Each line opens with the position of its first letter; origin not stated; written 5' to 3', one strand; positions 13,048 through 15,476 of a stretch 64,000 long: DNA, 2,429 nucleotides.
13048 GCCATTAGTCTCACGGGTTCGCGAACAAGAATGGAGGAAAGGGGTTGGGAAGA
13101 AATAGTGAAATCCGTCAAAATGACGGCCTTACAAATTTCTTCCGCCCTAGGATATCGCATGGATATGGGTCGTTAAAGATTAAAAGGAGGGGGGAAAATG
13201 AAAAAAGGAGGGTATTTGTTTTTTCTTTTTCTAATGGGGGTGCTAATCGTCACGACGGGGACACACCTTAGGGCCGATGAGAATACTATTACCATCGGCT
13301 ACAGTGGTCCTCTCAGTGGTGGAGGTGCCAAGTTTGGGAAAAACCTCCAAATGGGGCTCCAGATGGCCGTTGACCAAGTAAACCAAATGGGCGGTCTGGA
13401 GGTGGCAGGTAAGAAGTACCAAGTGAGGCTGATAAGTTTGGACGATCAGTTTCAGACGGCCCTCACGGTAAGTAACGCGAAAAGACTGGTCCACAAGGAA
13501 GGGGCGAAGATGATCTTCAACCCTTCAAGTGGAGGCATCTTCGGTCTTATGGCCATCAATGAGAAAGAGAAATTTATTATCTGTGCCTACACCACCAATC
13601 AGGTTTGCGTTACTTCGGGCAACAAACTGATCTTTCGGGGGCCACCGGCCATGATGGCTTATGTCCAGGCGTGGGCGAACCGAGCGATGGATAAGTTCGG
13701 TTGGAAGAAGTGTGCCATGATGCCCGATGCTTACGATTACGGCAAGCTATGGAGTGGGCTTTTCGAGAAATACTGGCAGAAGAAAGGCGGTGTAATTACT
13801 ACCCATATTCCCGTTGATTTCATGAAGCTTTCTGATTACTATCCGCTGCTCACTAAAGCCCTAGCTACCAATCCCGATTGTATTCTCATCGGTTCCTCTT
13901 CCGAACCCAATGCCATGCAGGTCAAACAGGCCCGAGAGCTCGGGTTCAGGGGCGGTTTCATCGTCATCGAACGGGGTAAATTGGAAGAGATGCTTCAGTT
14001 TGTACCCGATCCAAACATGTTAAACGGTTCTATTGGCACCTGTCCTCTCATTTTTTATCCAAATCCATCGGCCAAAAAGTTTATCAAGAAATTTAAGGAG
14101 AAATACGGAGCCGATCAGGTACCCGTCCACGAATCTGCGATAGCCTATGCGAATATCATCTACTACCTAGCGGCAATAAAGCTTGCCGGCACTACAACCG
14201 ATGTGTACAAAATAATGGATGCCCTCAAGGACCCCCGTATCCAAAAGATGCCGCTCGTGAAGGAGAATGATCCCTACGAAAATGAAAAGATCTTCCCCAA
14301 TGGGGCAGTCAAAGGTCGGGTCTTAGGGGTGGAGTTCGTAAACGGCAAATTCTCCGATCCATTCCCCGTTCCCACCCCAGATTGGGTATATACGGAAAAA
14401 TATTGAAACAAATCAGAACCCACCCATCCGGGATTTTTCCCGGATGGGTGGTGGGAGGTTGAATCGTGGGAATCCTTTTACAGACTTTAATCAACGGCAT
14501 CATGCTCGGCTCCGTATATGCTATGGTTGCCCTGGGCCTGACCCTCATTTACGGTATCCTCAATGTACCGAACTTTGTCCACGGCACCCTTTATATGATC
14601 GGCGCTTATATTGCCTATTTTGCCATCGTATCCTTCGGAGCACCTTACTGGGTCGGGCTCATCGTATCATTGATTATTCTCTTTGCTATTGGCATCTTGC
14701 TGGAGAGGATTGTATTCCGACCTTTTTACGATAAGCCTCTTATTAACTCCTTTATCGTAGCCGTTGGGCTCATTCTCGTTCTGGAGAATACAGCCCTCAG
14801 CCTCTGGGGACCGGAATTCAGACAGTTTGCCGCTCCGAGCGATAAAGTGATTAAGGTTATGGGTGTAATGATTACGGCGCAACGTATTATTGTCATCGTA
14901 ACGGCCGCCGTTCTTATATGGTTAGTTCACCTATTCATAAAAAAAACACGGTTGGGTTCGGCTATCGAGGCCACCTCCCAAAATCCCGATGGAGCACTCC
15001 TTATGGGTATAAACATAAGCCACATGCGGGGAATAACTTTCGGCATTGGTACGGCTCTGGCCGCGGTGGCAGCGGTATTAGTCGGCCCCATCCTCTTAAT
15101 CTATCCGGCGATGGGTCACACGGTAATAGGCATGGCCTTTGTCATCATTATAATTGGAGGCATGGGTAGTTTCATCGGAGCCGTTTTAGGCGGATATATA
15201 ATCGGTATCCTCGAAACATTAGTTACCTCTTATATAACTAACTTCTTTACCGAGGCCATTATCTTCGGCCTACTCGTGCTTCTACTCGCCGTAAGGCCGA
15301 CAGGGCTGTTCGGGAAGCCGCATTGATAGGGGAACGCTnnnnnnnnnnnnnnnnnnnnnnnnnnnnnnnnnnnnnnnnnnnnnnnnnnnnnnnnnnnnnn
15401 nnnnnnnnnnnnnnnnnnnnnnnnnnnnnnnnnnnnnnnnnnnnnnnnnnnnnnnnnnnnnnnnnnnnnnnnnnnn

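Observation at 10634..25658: A 13-gene IclR-headed operon joins a Liv-type importer, LutABC, a LarA-family racemase, an FrhB-family protein and IorAB: candidate route from 2-hydroxy acids to acyl-CoA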

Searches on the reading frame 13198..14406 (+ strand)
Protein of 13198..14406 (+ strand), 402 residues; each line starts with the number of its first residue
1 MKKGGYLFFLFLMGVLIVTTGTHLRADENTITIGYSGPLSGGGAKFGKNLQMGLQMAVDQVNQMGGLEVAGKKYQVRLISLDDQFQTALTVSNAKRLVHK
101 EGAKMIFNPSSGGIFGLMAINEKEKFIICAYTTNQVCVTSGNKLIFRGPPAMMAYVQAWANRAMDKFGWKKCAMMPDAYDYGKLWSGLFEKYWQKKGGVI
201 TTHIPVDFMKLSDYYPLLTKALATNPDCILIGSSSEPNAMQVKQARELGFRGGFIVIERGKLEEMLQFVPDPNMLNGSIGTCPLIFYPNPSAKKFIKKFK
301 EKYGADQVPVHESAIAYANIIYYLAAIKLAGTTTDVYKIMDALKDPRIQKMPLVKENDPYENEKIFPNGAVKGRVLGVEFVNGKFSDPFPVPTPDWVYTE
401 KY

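Call 3: search_protein_families(library=pfam, proteins=[window:13198-14406:+])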
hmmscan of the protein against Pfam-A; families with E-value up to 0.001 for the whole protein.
window:13198-14406:+ (402 aa): 3 families
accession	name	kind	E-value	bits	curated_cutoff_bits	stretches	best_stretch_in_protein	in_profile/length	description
PF13458.12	Peripla_BP_6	-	8.7e-41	141.1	31.7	1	30-345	1-310/343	Periplasmic binding protein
PF13433.12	Peripla_BP_5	-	1.6e-13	50.9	27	1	39-348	9-311/363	Periplasmic binding protein domain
PF01094.35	ANF_receptor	-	0.00019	21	25.4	1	52-325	4-287/353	Receptor family ligand binding region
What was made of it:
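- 13198..14406 (+): Periplasmic substrate-binding protein of a HAAT/Liv-type ABC importer. Peripla_BP_6 (call 3).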

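Call 5: search_protein_families(library=ncbifam, proteins=[window:13198-14406:+], max_evalue=0.00001)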
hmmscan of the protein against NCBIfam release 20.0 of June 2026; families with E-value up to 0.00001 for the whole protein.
window:13198-14406:+ (402 aa): 3 families
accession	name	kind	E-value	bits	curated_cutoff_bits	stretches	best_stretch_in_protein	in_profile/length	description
NF011933.0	PRK15404.1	subfamily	3e-15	56.2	477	1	19-348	15-335/370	high-affinity branched-chain amino acid ABC transporter substrate-binding protein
TIGR03407.1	urea_ABC_UrtA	exception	4.8e-12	45.5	492.75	1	31-345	1-311/361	urea ABC transporter substrate-binding protein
TIGR03669.1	urea_ABC_arch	equivalog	4.6e-06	25.9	494.8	1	39-344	9-306/375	urea ABC transporter substrate-binding protein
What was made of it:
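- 13198..14406 (+): The LivJ/K subfamily model gives 56 bits against a cutoff of 477 (call 5).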

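Call 25: search_solved_structures(query=window:13198-14406:+, max_evalue=0.00001)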
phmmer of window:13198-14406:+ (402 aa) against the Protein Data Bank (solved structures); distinct sequences matched with E-value up to 0.00001: 15.
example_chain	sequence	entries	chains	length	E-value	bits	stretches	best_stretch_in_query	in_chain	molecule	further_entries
7s6e_A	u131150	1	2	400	5.2e-16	62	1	29-343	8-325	Urea ABC transporter, periplasmic urea-binding protein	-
8tg1_A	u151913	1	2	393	1.1e-15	60.9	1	26-345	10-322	Extracellular ligand-binding receptor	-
3td9_A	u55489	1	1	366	1.7e-15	60.3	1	30-344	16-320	Branched chain amino acid ABC transporter, periplasmic amino acid-binding protein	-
8hic_A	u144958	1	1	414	2e-14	56.7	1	28-343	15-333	Putative urea ABC transporter, substrate binding protein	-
4gnr_A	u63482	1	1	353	6.1e-13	51.9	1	27-331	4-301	ABC transporter substrate-binding protein-branched chain amino acid transport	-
7s6f_A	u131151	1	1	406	9.8e-13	51.2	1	28-335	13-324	Putative urea ABC transporter, urea binding protein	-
4n0q_A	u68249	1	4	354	1.6e-12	50.5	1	29-347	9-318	Leu/Ile/Val-binding protein homolog 3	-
3n0w_A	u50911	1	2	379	8.3e-10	41.6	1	46-344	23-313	ABC branched chain amino acid family transporter, periplasmic ligand binding protein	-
4obb_A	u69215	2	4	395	1.9e-07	33.8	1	19-369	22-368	Amino acid/amide ABC transporter substrate-binding protein, HAAT family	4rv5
4nqr_A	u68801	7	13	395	2.1e-07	33.6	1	19-369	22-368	Amino acid/amide ABC transporter substrate-binding protein, HAAT family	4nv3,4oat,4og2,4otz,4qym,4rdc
4ey3_A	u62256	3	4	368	5.9e-07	32.2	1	28-349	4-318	Twin-arginine translocation pathway signal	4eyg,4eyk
3ipc_A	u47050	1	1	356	2.6e-06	30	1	31-345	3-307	ABC transporter, substrate binding protein (Amino acid)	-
4q6w_A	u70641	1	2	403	3.5e-06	29.6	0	15-113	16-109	Putative leu/ile/val-binding protein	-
3ip5_A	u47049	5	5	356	6.3e-06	28.8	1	31-345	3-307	ABC transporter, substrate binding protein (Amino acid)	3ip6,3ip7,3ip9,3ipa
4evs_A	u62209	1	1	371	8.3e-06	28.4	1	28-347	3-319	PUTATIVE ABC TRANSPORTER SUBUNIT, SUBSTRATE-BINDING COMPONENT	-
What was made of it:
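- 13198..14406 (+): The closest solved structures are only about 1e-16 (call 25).
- On HAAT (Liv) branched-chain amino-acid ABC importer: The closest solved structures are about 1e-16 and bind mixed ligands (call 25).
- Tried and rejected: Solved structures of binding proteins are too distant to infer the ligand (call 25).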

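Call 59: find_homologous_proteins(query=window:13198-14406:+, max_evalue=1e-30)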
Query window:13198-14406:+ (402 aa): 706 proteins with E <= 1e-30 among 2753 candidates; the best 120 are listed.
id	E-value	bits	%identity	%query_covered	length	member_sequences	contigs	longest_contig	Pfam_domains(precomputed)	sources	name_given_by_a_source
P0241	5.6e-253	857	92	100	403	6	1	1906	PF13433.13,PF13458.13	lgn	-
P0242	1.2e-244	830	89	99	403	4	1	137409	PF13433.13,PF13458.13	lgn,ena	-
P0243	2.3e-220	750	82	97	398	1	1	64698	PF13433.13,PF13458.13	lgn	-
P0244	1.2e-206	705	75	99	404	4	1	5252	PF13433.13,PF13458.13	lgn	-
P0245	3.0e-199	680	74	97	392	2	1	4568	PF13433.13,PF13458.13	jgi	-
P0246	8.0e-179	613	65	100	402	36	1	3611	PF13433.13,PF13458.13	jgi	jgi:branched-chain amino acid transport system substrate-binding protein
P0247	1.8e-178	612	65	100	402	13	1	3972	PF13433.13,PF13458.13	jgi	jgi:branched-chain amino acid transport system substrate-binding protein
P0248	1.5e-177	609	65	100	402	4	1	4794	PF13433.13,PF13458.13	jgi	jgi:branched-chain amino acid transport system substrate-binding protein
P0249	3.4e-177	608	65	100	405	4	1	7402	PF13433.13,PF13458.13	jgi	jgi:branched-chain amino acid transport system substrate-binding protein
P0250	3.5e-176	604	67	94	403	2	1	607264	PF13433.13,PF13458.13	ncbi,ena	-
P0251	5.7e-174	597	66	94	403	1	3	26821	PF13433.13,PF13458.13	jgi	jgi:branched-chain amino acid transport system substrate-binding protein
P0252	1.1e-173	596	63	100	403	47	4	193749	PF13433.13,PF13458.13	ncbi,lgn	-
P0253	2.6e-173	595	64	100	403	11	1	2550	PF13433.13,PF13458.13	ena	-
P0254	3.3e-173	595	64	100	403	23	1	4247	PF13433.13,PF13458.13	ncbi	-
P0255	8.0e-173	593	63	100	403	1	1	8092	PF13433.13,PF13458.13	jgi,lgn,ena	-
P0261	7.1e-170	584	63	100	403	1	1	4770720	PF13433.13,PF13458.13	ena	-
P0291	7.7e-135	468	55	99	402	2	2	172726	PF13433.13,PF13458.13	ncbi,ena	-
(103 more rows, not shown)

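Call 60: find_encoding_contigs(protein=P0252, flank=10000, max_places=1)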
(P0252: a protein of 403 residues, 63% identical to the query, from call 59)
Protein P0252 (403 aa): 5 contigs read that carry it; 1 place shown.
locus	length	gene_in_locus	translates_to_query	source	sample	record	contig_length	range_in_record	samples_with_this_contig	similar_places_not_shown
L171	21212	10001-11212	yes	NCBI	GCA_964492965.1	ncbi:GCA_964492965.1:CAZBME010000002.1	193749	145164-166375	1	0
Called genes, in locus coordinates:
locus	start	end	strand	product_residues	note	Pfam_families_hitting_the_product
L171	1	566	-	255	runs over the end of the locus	PF00005:ABC_tran, PF13304:AAA_21 (weak)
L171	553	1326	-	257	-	PF13476:AAA_23 (weak), PF00005:ABC_tran, PF13304:AAA_21 (faint), PF12399:BCA_ABC_TP_C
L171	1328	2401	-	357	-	PF02653:BPD_transp_2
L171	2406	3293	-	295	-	PF02653:BPD_transp_2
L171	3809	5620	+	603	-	PF00501:AMP-binding, PF23562:AMP-binding_C_3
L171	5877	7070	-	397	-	PF02515:CoA_transf_3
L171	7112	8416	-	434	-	PF06050:HGD-D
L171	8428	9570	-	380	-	PF06050:HGD-D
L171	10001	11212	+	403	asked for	PF13433:Peripla_BP_5 (weak), PF13458:Peripla_BP_6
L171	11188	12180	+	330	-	PF02653:BPD_transp_2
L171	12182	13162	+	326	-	PF02653:BPD_transp_2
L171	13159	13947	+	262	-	PF00005:ABC_tran, PF12399:BCA_ABC_TP_C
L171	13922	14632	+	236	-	PF00005:ABC_tran, PF13304:AAA_21 (faint)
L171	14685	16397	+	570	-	PF00501:AMP-binding, PF13193:AMP-binding_C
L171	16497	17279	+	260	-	PF23441:SDR (weak), PF00106:adh_short, PF08659:KR, PF13561:adh_short_C2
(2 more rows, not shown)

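Call 61: find_encoding_contigs(protein=P0261, flank=10000, max_places=1)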
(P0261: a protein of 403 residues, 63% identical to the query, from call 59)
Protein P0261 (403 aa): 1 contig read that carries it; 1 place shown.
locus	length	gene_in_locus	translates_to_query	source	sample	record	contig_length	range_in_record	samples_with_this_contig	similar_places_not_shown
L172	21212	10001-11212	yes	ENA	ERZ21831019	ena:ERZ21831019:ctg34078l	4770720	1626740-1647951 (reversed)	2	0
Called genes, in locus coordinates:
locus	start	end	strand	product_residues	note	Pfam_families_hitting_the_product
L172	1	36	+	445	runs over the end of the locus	PF01546:Peptidase_M20, PF07687:M20_dimer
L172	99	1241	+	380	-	PF00037:Fer4 (faint), PF13484:Fer4_16, PF13646:HEAT_2, PF03130:HEAT_PBS (faint), PF13513:HEAT_EZ (weak)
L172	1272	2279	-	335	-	PF01384:PHO4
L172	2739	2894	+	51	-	-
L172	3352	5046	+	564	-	PF01642:MM_CoA_mutase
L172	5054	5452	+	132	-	PF02310:B12-binding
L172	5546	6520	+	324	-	PF03308:MeaB, PF02492:cobW (weak)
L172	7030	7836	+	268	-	-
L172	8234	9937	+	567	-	PF00501:AMP-binding, PF13193:AMP-binding_C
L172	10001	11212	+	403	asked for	PF13458:Peripla_BP_6, PF13433:Peripla_BP_5 (weak)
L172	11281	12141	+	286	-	PF02653:BPD_transp_2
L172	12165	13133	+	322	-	PF02653:BPD_transp_2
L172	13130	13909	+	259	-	PF00005:ABC_tran, PF12399:BCA_ABC_TP_C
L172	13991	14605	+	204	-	PF00005:ABC_tran, PF13304:AAA_21 (faint)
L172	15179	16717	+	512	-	PF00012:HSP70, PF14355:Abi_C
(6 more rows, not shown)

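Call 62: find_encoding_contigs(protein=P0250, flank=10000, max_places=1)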
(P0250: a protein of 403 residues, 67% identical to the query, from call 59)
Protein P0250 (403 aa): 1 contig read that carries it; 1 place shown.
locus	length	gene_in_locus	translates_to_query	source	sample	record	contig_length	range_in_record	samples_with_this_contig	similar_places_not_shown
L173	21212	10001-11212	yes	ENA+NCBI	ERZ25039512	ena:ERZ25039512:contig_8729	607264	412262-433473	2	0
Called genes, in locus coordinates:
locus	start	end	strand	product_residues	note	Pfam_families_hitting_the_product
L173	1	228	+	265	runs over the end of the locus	PF00378:ECH_1, PF16113:ECH_2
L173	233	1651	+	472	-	PF00890:FAD_binding_2, PF03486:HI0933_like (weak), PF12831:FAD_oxidored (weak)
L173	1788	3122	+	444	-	PF03972:MmgE_PrpD_N, PF19305:MmgE_PrpD_C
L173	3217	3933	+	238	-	PF00037:Fer4 (weak), PF12837:Fer4_6 (faint), PF12838:Fer4_7 (weak), PF13237:Fer4_10 (weak)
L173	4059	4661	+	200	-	-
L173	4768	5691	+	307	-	PF03328:HpcH_HpaI, PF15617:C-C_Bond_Lyase (weak), PF22484:DUF6986 (weak)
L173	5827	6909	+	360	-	PF00180:Iso_dh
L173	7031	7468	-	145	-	PF01934:HepT-like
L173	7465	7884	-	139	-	PF01909:NTP_transf_2 (weak), PF18765:Polbeta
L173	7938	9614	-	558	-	PF00920:ILVD_EDD_N, PF24877:ILV_EDD_C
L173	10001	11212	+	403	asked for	PF13433:Peripla_BP_5 (weak), PF13458:Peripla_BP_6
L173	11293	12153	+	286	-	PF02653:BPD_transp_2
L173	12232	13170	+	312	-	PF02653:BPD_transp_2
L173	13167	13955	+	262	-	PF00005:ABC_tran, PF12399:BCA_ABC_TP_C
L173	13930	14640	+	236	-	PF00005:ABC_tran, PF13304:AAA_21 (faint)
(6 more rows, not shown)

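Call 63: find_encoding_contigs(protein=P0291, flank=10000, max_places=1)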
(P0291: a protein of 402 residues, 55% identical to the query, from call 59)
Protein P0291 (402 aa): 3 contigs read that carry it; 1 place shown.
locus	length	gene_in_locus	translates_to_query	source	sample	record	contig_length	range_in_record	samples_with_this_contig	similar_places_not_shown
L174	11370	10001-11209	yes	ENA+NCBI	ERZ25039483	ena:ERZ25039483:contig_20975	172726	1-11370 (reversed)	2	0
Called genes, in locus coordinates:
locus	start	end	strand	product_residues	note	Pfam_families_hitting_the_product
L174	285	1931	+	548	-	PF00920:ILVD_EDD_N, PF24877:ILV_EDD_C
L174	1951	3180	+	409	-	PF09861:Lar_N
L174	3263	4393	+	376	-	PF00037:Fer4 (weak), PF04422:FrhB_FdhB_N, PF04432:FrhB_FdhB_C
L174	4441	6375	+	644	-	PF01855:POR_N, PF02775:TPP_enzyme_C, PF00037:Fer4 (weak)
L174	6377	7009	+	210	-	PF01558:POR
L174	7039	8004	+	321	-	PF02754:CCG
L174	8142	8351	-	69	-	-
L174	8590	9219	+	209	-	PF13187:Fer4_9 (faint), PF12797:Fer4_2 (faint), PF13183:Fer4_8, PF13237:Fer4_10 (faint), PF00037:Fer4 (faint), PF12837:Fer4_6 (faint), PF13534:Fer4_17, PF11870:LutB_C, +2 more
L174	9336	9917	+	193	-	PF02589:LUD_dom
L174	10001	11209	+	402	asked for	PF13433:Peripla_BP_5, PF13458:Peripla_BP_6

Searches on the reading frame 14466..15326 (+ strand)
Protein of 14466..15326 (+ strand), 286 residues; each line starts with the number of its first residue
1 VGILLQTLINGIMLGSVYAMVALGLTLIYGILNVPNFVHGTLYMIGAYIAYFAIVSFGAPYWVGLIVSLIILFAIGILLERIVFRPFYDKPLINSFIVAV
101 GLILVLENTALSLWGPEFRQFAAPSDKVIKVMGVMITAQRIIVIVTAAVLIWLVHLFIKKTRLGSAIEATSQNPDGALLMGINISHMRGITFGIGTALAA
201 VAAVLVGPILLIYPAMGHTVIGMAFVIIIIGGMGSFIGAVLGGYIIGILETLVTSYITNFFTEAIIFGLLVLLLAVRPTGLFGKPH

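Call 3: search_protein_families(library=pfam, proteins=[window:14466-15326:+])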
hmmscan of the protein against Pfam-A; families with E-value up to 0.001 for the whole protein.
window:14466-15326:+ (286 aa): 1 family
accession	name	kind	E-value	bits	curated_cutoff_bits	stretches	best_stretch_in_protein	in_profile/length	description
PF02653.21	BPD_transp_2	-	2.1e-37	129.2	26.8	1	8-273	2-268/269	Branched-chain amino acid transport system / permease component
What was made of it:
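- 14466..15326 (+): livH-type permease. BPD_transp_2 (call 3).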

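Call 79: search_protein_families(library=ncbifam, proteins=[window:14466-15326:+], max_evalue=1e-10)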
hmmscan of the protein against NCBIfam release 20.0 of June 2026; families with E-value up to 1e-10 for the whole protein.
window:14466-15326:+ (286 aa): 3 families
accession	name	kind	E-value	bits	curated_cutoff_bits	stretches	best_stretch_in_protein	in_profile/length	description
TIGR03409.1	urea_trans_UrtB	equivalog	1e-49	169.8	250.3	1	6-283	2-287/291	urea ABC transporter permease subunit UrtB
NF008011.0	PRK10740.1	equivalog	1.1e-40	140.2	379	1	4-285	8-303/308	high-affinity branched-chain amino acid ABC transporter permease LivH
TIGR03622.1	urea_t_UrtB_arc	equivalog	2.6e-35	122.1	374.25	1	19-283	15-278/284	urea ABC transporter, permease protein UrtB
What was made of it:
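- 14466..15326 (+): NCBIfam LivH and UrtB hits are below cutoff (call 79).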
